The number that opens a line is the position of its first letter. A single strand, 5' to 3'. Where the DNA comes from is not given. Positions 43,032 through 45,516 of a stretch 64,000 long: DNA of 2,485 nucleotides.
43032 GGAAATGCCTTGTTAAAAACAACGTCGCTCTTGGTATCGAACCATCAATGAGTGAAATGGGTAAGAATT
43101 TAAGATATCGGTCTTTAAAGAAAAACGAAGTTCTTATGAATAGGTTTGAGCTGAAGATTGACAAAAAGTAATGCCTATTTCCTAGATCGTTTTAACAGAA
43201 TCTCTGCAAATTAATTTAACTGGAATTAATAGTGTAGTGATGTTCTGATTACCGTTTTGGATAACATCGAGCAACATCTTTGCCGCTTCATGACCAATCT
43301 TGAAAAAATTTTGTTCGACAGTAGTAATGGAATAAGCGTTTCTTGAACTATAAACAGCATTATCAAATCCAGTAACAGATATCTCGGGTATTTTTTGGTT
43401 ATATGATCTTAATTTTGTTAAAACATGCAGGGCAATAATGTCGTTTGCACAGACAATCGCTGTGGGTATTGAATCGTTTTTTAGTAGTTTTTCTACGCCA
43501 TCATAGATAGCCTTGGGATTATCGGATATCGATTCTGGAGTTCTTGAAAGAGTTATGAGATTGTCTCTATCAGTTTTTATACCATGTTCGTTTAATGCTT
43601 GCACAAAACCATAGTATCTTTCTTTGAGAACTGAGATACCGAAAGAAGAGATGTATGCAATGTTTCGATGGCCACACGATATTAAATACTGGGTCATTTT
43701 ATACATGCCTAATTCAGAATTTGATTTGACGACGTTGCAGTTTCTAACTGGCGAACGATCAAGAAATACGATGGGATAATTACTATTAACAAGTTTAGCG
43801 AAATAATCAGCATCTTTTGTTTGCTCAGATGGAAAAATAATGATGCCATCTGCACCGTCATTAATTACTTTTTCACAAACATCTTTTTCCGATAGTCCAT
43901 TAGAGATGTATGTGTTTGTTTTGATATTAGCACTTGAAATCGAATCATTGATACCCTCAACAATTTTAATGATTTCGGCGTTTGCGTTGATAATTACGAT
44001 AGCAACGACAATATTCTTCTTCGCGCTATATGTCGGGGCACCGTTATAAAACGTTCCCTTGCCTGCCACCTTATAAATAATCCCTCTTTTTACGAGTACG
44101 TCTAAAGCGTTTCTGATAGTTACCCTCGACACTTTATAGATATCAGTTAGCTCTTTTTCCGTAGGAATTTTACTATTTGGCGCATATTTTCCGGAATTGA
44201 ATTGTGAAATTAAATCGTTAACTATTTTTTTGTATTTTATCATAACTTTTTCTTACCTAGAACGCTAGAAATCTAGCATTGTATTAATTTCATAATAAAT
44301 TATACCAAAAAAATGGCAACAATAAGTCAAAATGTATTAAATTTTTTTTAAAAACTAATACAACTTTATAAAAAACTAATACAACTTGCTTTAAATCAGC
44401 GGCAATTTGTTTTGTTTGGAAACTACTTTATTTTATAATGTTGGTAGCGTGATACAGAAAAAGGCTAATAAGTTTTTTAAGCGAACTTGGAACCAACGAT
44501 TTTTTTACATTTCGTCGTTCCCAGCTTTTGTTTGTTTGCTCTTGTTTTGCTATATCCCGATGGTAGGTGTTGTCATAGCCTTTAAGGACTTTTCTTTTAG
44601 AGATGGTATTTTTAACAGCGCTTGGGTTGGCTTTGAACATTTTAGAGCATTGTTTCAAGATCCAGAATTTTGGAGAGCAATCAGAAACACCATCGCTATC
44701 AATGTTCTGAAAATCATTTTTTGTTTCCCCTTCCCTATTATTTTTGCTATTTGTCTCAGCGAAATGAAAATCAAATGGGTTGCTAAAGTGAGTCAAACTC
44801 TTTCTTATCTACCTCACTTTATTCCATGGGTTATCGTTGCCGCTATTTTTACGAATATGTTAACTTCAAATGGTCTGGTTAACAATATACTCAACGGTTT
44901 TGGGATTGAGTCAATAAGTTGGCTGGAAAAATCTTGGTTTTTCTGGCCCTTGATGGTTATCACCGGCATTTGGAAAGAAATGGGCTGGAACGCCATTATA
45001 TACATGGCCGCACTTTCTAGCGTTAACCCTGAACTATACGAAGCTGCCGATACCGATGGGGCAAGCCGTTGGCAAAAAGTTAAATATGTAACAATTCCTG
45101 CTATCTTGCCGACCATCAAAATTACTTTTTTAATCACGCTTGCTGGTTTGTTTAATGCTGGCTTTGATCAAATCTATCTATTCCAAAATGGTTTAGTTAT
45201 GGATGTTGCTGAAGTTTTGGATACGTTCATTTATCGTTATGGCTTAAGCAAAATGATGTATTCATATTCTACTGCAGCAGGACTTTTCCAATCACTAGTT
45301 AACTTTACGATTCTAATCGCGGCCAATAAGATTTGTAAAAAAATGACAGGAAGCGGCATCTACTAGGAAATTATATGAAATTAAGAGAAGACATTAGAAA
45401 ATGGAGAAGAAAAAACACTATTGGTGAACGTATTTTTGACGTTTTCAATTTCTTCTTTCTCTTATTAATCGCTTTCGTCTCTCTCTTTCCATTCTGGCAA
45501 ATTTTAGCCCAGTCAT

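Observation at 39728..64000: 24-kb glycan capture and utilisation island with an unusual architecture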

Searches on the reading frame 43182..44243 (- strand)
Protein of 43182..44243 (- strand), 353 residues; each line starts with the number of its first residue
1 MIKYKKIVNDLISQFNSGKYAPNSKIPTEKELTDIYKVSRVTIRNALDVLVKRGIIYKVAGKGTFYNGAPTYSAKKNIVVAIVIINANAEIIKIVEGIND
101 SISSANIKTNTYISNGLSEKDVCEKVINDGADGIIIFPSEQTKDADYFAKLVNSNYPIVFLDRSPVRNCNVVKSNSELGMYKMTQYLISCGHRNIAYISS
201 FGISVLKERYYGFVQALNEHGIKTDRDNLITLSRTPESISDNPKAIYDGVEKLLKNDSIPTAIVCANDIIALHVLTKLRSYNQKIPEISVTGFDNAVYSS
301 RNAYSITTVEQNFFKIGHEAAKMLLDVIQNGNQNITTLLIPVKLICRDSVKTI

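Call 5: search_protein_families(library=pfam, proteins=[window:43182-44243:-], max_evalue=0.01)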
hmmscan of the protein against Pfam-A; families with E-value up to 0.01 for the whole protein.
window:43182-44243:- (353 aa): 6 families
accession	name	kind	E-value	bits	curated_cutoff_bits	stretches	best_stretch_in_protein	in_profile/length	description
PF13377.12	Peripla_BP_3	-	3.4e-26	92.7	26.5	1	185-350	2-167/167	Periplasmic binding protein-like domain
PF00532.27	Peripla_BP_1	-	2.4e-17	63.8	22.2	1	123-345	50-278/281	Periplasmic binding proteins and sugar binding domain of LacI family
PF00392.27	GntR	-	1.1e-13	51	27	1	4-65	2-63/64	Bacterial regulatory proteins, gntR family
PF13407.12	Peripla_BP_4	-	1.2e-13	51.6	35.1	1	117-330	42-256/258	Periplasmic binding protein domain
PF08279.18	HTH_11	-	0.0022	18.3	25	1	30-63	19-53/55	HTH domain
PF08220.18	HTH_DeoR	-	0.006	16.7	21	0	30-61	18-49/57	DeoR-like helix-turn-helix domain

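Call 10: search_protein_families(library=ncbifam, proteins=[window:43182-44243:-], max_evalue=0.001)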
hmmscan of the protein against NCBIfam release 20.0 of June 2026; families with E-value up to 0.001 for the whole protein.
window:43182-44243:- (353 aa): 39 families (the best 25 are shown)
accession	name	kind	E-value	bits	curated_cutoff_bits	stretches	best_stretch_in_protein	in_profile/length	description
NF007979.0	PRK10703.1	equivalog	1.3e-32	113.2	501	1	89-352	75-333/341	HTH-type transcriptional repressor PurR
NF047341.1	lactose_RbsR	equivalog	2.8e-32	112.4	382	1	75-352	59-330/331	ribose utilization transcriptional repressor RbsR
NF007075.0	PRK09526.1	subfamily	3.1e-26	92.1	340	1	132-351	122-332/358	LacI family DNA-binding transcriptional regulator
NF008269.0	PRK11041.1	equivalog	5e-26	91.5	436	1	118-351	111-338/342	DNA-binding transcriptional regulator CytR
NF052440.1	TransRegGNTRPSEAE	equivalog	3.7e-21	75.5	400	1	73-349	60-332/333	HTH-type transcriptional regulator GntR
NF008002.0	PRK10727.1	equivalog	1.9e-19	70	557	1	89-352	75-331/341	HTH-type transcriptional regulator GalR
NF007743.0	PRK10423.1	equivalog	7e-19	68.1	531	1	122-350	107-330/330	ribose operon transcriptional repressor RbsR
NF047913.1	TransRegIdnR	equivalog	4.5e-18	65.6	500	1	93-334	80-315/331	DNA-binding transcriptional regulator IdnR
NF007449.0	PRK10014.1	subfamily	3.8e-17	62.4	310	1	123-347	113-341/342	Mal regulon transcriptional regulator MalI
TIGR02404.1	trehalos_R_Bsub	equivalog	2e-16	60.4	211.95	1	3-65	1-63/233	trehalose operon repressor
TIGR02417.1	fruct_sucro_rep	subfamily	2.9e-15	56.3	389.55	1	118-347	104-326/327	D-fructose-responsive transcription factor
NF051853.1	TransRegUriRCory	equivalog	3.8e-15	55.8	550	1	88-352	70-326/327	transcriptional regulator UriR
TIGR02018.2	his_ut_repres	equivalog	1.9e-14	53.6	220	1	4-75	1-72/226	histidine utilization transcriptional repressor HutC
TIGR01481.1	ccpA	equivalog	3.5e-14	53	442.35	1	73-351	56-330/330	catabolite control protein A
NF041547.1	GntR_LSA1692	equivalog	6.5e-14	52.1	275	1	3-65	2-64/233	GntR family transcriptional regulator, LSA1692 subfamily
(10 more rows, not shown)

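Call 56: find_homologous_proteins(query=window:43182-44243:-, max_evalue=1e-30)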
Query window:43182-44243:- (353 aa): 37 proteins with E <= 1e-30 among 2018 candidates.
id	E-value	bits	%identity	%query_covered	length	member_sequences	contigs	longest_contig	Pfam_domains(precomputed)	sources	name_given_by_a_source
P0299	1.6e-223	759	99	100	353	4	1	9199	PF13377.13,PF00532.28,PF13407.13,PF00392.28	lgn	-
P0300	6.5e-122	425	54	100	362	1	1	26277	PF13377.13,PF00532.28,PF13407.13,PF00392.28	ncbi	-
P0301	2.7e-117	410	51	100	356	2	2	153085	PF13377.13,PF00532.28,PF13407.13,PF00392.28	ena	-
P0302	1.4e-105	371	47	100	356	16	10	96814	PF13377.13,PF00532.28,PF13407.13,PF00392.28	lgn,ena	-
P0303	1.7e-102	361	50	99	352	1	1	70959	PF13377.13,PF00532.28,PF13407.13,PF00392.28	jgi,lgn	-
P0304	2.7e-98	347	46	100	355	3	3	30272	PF13377.13,PF00532.28,PF13407.13,PF00392.28,PF08220.19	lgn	-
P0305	9.3e-96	339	48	100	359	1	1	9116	PF13377.13,PF00532.28,PF13407.13,PF00392.28,PF08220.19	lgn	-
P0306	3.6e-94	334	44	99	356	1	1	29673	PF13377.13,PF00532.28,PF13407.13,PF00392.28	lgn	-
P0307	1.9e-91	325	44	99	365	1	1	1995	PF13377.13,PF00532.28,PF13407.13,PF00392.28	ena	-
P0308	5.0e-89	317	42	100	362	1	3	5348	PF13377.13,PF00532.28,PF13407.13,PF00392.28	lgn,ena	-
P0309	5.5e-56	208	34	99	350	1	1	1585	PF13377.13,PF13407.13,PF00392.28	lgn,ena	-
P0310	2.8e-47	180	34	99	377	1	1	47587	PF13377.13,PF00532.28,PF13407.13,PF00392.28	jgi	-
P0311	2.2e-42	163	31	98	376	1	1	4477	PF13377.13,PF00532.28,PF13407.13,PF00392.28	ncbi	-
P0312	1.2e-38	151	29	98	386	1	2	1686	PF13377.13,PF00532.28,PF13407.13,PF00392.28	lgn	-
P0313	2.1e-38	150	31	99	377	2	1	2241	PF13377.13,PF01047.29,PF00532.28,PF00392.28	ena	-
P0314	2.8e-37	147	30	100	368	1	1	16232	PF13377.13,PF00532.28,PF13407.13,PF00392.28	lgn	-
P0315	8.5e-37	145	31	99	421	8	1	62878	PF13377.13,PF00532.28,PF00392.28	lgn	-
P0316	2.1e-36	144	30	99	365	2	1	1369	PF13377.13,PF00532.28,PF13407.13,PF00392.28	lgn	-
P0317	2.7e-36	143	30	99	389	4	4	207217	PF13377.13,PF00532.28,PF13407.13,PF00392.28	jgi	jgi:GntR family transcriptional regulator of arabinose operon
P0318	2.5e-35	140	28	99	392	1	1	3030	PF13377.13,PF00532.28,PF13407.13,PF00392.28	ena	-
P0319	1.2e-34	138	32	93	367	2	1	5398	PF13377.13,PF00532.28,PF08279.19,PF13407.13,PF00392.28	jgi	-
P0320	1.3e-34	138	32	91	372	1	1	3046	PF13377.13,PF00532.28,PF13407.13,PF00392.28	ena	-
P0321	3.8e-34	136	31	99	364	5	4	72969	PF13377.13,PF00532.28,PF13407.13,PF00392.28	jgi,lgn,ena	-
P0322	9.8e-34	135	30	100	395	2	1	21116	PF13377.13,PF00532.28,PF00392.28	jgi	jgi:GntR family transcriptional regulator, arabinose operon transcriptional repressor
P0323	1.6e-33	134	33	98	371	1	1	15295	PF13377.13,PF00532.28,PF13407.13,PF00392.28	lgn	-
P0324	1.7e-33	134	30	99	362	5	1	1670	PF13377.13,PF00532.28,PF13407.13,PF00392.28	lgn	-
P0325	2.7e-33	134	31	99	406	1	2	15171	PF13377.13,PF00532.28,PF13407.13,PF00392.28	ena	-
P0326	4.2e-33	133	30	99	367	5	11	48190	PF13377.13,PF00532.28,PF13407.13,PF00392.28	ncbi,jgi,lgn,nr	ncbi:MAG: GntR family transcriptional regulator [Atribacterota bacterium]|jgi:GntR family transcript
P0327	4.9e-32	129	29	99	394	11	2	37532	PF13377.13,PF00532.28,PF00392.28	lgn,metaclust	metaclust:\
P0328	1.5e-31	128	30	98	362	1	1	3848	PF13377.13,PF00532.28,PF13407.13,PF00392.28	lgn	-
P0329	1.6e-31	128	30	99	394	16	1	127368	PF13377.13,PF00532.28,PF00392.28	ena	-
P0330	2.2e-31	127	29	98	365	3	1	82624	PF13377.13,PF00532.28,PF08279.19,PF13407.13,PF00392.28,PF08220.19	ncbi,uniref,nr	ncbi:GntR family transcriptional regulator [Clostridium sp. AM58-1XD]|uniref:GntR family transcripti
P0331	2.2e-31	127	29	99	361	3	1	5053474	PF13377.13,PF00532.28,PF13407.13,PF00392.28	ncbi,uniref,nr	ncbi:GntR family transcriptional regulator [Clostridium fungisolvens]|uniref:Arabinose metabolism tr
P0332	4.0e-31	126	30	99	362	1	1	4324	PF13377.13,PF00532.28,PF13407.13,PF00392.28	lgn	-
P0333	5.4e-31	126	30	99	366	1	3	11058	PF13377.13,PF00532.28,PF08279.19,PF13407.13,PF00392.28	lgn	-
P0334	6.0e-31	126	30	99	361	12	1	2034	PF13377.13,PF00532.28,PF13407.13,PF00392.28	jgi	-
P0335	6.1e-31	126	30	99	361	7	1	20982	PF13377.13,PF00532.28,PF13407.13,PF00392.28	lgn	-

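Call 57: find_encoding_contigs(protein=P0301, flank=10000, max_places=1)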
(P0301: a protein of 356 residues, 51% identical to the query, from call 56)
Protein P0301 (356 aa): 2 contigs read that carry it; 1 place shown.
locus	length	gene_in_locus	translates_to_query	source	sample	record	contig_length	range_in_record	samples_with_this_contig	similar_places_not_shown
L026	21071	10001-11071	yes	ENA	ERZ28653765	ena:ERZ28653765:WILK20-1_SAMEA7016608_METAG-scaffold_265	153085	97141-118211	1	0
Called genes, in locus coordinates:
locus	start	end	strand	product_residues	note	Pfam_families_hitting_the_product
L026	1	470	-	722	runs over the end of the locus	PF08532:Glyco_hydro_42M (faint)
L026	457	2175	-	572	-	-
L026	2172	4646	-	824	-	PF00754:F5_F8_type_C (weak), PF22633:F5_F8_type_C_2 (faint), PF00754:F5_F8_type_C (weak), PF09479:Flg_new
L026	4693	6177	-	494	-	PF06452:CBM9_1, PF22633:F5_F8_type_C_2 (weak)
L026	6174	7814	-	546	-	-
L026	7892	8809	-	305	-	-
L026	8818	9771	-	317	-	PF00528:BPD_transp_1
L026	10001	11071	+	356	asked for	PF00392:GntR, PF00532:Peripla_BP_1, PF13407:Peripla_BP_4, PF13377:Peripla_BP_3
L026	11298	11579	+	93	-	-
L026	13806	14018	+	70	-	-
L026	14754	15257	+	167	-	-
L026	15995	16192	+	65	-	-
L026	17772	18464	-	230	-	PF09711:Cas_Csn2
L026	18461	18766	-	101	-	PF09827:CRISPR_Cas2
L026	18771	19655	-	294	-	PF01867:Cas_Cas1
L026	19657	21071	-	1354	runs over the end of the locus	PF16593:Cas9-BH (weak), PF16592:Cas9_REC, PF13395:HNH_4, PF22702:Cas9_RuvC, PF16595:Cas9_PI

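Call 58: find_encoding_contigs(protein=P0300, flank=10000, max_places=1)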
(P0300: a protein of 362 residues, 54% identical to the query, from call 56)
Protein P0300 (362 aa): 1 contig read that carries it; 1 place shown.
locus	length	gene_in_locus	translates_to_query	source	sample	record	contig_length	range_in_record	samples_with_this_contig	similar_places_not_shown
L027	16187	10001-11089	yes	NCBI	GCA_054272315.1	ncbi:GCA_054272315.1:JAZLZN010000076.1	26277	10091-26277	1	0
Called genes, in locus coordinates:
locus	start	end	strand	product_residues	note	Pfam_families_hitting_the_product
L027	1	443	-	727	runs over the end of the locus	-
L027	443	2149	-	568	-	PF00754:F5_F8_type_C (faint)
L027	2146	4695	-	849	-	PF00754:F5_F8_type_C, PF22633:F5_F8_type_C_2 (weak), PF00754:F5_F8_type_C (weak), PF09479:Flg_new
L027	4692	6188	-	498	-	PF06452:CBM9_1, PF22633:F5_F8_type_C_2 (weak)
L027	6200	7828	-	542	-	-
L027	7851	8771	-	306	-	-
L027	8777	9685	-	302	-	PF00528:BPD_transp_1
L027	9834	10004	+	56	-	-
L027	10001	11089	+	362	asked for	PF00392:GntR, PF00532:Peripla_BP_1, PF13407:Peripla_BP_4, PF13377:Peripla_BP_3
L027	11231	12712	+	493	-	PF03062:MBOAT, PF13813:MBOAT_2 (weak)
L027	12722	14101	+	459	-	PF16822:ALGX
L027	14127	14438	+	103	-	PF01035:DNA_binding_1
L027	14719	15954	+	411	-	PF04389:Peptidase_M28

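Call 59: find_encoding_contigs(protein=P0302, flank=10000, max_places=1)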
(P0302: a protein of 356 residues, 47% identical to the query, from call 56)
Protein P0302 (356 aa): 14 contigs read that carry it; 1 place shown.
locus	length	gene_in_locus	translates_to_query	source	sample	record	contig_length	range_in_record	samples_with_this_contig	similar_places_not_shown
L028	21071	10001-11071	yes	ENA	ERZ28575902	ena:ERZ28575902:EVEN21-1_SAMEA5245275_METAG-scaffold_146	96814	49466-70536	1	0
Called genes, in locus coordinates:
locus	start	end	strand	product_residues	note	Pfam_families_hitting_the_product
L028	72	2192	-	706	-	-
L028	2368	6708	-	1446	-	-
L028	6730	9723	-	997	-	PF02837:Glyco_hydro_2_N, PF22666:Glyco_hydro_2_N2 (weak), PF00703:Glyco_hydro_2 (weak), PF02836:Glyco_hydro_2_C, PF02929:Bgal_small_N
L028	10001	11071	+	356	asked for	PF00392:GntR, PF13407:Peripla_BP_4, PF00532:Peripla_BP_1, PF13377:Peripla_BP_3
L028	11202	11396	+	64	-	-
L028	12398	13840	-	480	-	PF00206:Lyase_1, PF10415:FumaraseC_C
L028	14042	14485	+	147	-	PF13404:HTH_AsnC-type, PF13412:HTH_24, PF22451:NirdL-like_HTH (weak), PF01037:AsnC_trans_reg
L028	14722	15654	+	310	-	PF01790:LGT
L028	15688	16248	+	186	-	-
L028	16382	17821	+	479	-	PF02749:QRPTase_N (faint), PF17767:NAPRTase_N, PF04095:NAPRTase (weak), PF17956:NAPRTase_C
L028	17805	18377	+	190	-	-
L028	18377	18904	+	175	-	PF01252:Peptidase_A8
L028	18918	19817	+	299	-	PF01479:S4, PF00849:PseudoU_synth_2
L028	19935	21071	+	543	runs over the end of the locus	PF00749:tRNA-synt_1c, PF03950:tRNA-synt_1c_C, PF20974:tRNA-synt_1c_C2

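Call 60: find_encoding_contigs(protein=P0303, flank=10000, max_places=1)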
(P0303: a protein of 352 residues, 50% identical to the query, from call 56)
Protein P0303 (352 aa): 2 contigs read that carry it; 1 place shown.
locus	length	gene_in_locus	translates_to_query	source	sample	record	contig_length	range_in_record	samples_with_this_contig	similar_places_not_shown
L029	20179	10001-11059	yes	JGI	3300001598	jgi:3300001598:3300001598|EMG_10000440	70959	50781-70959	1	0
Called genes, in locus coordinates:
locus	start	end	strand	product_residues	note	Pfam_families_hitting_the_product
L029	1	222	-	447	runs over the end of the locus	PF03023:MurJ, PF01554:MatE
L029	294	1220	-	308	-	PF01156:IU_nuc_hydro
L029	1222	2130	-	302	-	PF04227:Indigoidine_A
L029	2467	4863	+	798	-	PF03477:ATP-cone, PF13597:NRDD, PF00462:Glutaredoxin (weak)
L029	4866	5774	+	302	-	PF00070:Pyr_redox (faint), PF00890:FAD_binding_2 (weak), PF01266:DAO (weak), PF03486:HI0933_like (faint), PF07992:Pyr_redox_2, PF12831:FAD_oxidored (weak), PF13450:NAD_binding_8 (faint), PF13738:Pyr_redox_3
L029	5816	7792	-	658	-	PF08757:CotH, PF09479:Flg_new (weak)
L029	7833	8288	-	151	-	-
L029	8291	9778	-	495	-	PF02836:Glyco_hydro_2_C, PF02929:Bgal_small_N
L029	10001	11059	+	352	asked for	PF00392:GntR, PF13407:Peripla_BP_4, PF00532:Peripla_BP_1, PF13377:Peripla_BP_3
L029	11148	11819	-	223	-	PF13353:Fer4_12 (weak), PF04055:Radical_SAM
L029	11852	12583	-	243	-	PF12811:BaxI_1, PF01027:Bax1-I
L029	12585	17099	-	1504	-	PF01336:tRNA_anti-codon (faint), PF02811:PHP, PF00929:RNase_T, PF02811:PHP (weak), PF07733:DNA_pol3_alpha, PF17657:DNA_pol3_finger, PF14579:HHH_6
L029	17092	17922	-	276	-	-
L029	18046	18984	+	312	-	PF04055:Radical_SAM, PF16199:Radical_SAM_C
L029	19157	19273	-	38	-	-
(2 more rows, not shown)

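Call 88: find_encoding_contigs(protein=P0304, flank=10000, max_places=1)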
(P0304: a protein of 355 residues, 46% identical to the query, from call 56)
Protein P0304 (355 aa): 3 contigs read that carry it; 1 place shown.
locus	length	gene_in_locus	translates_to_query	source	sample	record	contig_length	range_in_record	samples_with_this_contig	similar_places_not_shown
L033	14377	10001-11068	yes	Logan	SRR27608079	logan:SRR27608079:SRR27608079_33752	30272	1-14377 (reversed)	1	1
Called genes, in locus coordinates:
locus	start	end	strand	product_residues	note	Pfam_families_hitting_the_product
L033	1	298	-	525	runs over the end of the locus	PF01547:SBP_bac_1 (faint), PF12010:DUF3502 (faint)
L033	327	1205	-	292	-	PF00528:BPD_transp_1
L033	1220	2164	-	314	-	PF00528:BPD_transp_1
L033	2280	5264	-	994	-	-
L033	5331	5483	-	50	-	-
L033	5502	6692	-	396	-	-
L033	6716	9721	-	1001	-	PF02837:Glyco_hydro_2_N, PF22666:Glyco_hydro_2_N2, PF00703:Glyco_hydro_2, PF02836:Glyco_hydro_2_C, PF02929:Bgal_small_N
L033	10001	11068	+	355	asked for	PF00392:GntR, PF08220:HTH_DeoR (weak), PF13407:Peripla_BP_4, PF00532:Peripla_BP_1, PF13377:Peripla_BP_3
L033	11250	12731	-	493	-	PF03606:DcuC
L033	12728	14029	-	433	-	-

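Call 89: find_encoding_contigs(protein=P0306, flank=10000, max_places=1)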
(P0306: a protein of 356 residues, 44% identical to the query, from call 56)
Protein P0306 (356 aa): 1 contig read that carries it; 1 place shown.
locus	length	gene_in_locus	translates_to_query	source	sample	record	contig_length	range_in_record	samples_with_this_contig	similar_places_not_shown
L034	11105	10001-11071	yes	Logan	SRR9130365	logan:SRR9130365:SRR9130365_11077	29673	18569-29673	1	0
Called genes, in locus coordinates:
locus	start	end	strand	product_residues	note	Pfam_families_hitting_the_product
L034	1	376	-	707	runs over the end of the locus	-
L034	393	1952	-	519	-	-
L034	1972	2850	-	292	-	PF00528:BPD_transp_1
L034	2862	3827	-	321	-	PF00528:BPD_transp_1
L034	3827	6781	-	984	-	-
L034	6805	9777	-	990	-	PF02837:Glyco_hydro_2_N, PF22666:Glyco_hydro_2_N2, PF00703:Glyco_hydro_2 (weak), PF02836:Glyco_hydro_2_C, PF02929:Bgal_small_N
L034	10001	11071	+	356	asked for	PF00392:GntR, PF13407:Peripla_BP_4, PF00532:Peripla_BP_1, PF13377:Peripla_BP_3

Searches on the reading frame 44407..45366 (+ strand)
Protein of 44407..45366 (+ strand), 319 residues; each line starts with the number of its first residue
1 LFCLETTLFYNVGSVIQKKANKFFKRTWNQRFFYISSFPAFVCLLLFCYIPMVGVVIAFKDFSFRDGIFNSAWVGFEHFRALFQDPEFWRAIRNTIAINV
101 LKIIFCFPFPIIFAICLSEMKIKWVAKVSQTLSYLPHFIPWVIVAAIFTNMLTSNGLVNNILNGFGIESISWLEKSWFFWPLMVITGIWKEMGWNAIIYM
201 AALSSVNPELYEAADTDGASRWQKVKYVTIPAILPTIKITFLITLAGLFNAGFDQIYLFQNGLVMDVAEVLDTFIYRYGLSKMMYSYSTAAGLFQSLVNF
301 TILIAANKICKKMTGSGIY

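Call 5: search_protein_families(library=pfam, proteins=[window:44407-45366:+], max_evalue=0.01)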
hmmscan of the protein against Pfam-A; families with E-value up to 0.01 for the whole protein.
window:44407-45366:+ (319 aa): 1 family
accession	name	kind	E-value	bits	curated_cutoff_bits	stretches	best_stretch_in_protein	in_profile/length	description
PF00528.27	BPD_transp_1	-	8.7e-19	68.4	26.4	1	113-309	8-178/184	Binding-protein-dependent transport system inner membrane component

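Call 82: search_protein_families(library=ncbifam, proteins=[window:44449-45366:+], max_evalue=0.001)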
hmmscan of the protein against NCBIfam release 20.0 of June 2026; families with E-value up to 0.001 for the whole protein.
window:44449-45366:+ (305 aa): 20 families
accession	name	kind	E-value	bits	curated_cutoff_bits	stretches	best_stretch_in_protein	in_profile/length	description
NF007852.0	PRK10561.1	equivalog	3.7e-15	56.5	335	1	20-283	15-275/295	sn-glycerol-3-phosphate ABC transporter permease UgpA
TIGR03262.1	PhnU2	equivalog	4.2e-15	55.4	593.25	1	27-230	11-197/546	putative 2-aminoethylphosphonate ABC transporter permease subunit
NF040931.1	ABC_arch_GlcT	equivalog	5.4e-13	49.2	360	1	24-290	3-265/278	glucose ABC transporter permease GlcT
NF008232.0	PRK10999.1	equivalog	8.8e-09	34.6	392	1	59-248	264-456/520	maltose ABC transporter permease MalF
TIGR00969.1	3a0106s02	subfamily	1e-08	35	240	1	56-233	41-210/272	sulfate ABC transporter permease subunit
NF006939.0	PRK09421.1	equivalog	1.7e-08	34.1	262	1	72-232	6-159/230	molybdate ABC transporter permease subunit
TIGR01581.1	Mo_ABC_porter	hypoth_equivalog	1.6e-07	31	210.3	1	61-232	6-169/225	ABC transporter permease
NF011624.0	PRK15050.1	equivalog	1.6e-07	30.7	247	1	24-226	29-221/297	2-aminoethylphosphonate ABC transporter permease subunit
TIGR02141.1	modB_ABC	equivalog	1.8e-07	31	182.6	1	81-224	3-138/208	molybdate ABC transporter permease subunit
TIGR02140.1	permease_CysW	equivalog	2.8e-06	27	329.1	1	55-221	25-184/261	sulfate ABC transporter permease subunit CysW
TIGR02138.1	phosphate_pstC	equivalog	4.5e-06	25.9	196.45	1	18-230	7-216/296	phosphate ABC transporter permease subunit PstC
TIGR02139.1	permease_CysT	equivalog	8e-06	25.6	246.1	1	54-297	28-260/265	sulfate ABC transporter permease subunit CysT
NF007047.0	PRK09500.1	equivalog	8.7e-06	25.5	326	1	29-231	13-193/257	spermidine/putrescine ABC transporter permease PotC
NF007044.0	PRK09497.1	equivalog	2e-05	24.2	348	1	27-231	16-215/285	spermidine/putrescine ABC transporter permease PotB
TIGR03255.1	PhnV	equivalog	2.8e-05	23.9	358.7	0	187-232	162-207/270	2-aminoethylphosphonate ABC transport system, membrane component PhnV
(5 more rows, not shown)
